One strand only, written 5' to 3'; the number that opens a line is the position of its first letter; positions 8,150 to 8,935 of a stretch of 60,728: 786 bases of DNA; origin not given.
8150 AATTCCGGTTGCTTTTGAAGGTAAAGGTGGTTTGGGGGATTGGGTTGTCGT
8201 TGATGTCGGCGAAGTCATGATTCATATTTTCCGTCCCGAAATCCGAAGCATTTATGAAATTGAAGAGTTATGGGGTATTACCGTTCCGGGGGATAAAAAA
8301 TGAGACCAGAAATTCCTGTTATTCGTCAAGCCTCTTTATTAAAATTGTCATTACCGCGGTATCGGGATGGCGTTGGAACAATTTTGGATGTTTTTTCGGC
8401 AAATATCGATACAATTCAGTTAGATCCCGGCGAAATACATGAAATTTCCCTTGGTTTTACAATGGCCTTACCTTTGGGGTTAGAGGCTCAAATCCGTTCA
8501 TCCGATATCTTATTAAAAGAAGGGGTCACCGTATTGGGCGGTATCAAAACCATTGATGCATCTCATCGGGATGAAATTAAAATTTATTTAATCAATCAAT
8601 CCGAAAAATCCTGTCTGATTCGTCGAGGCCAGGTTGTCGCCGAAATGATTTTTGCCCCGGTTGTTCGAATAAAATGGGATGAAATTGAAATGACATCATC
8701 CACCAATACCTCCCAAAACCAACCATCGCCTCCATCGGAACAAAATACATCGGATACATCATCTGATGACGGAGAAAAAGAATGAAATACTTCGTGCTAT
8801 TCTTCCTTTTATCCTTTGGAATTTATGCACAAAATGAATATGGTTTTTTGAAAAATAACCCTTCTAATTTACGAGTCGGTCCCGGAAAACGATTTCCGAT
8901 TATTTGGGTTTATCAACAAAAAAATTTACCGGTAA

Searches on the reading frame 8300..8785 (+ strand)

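Call 37: search_protein_families(library=pfam, proteins=[window:8300-8785:+], max_evalue=0.001)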
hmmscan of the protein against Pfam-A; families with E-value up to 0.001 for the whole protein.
window:8300-8785:+ (161 aa): 1 family
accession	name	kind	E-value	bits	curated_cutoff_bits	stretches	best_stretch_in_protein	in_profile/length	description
PF00692.24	dUTPase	-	1.2e-08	35.2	22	1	28-137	15-120/129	dUTPase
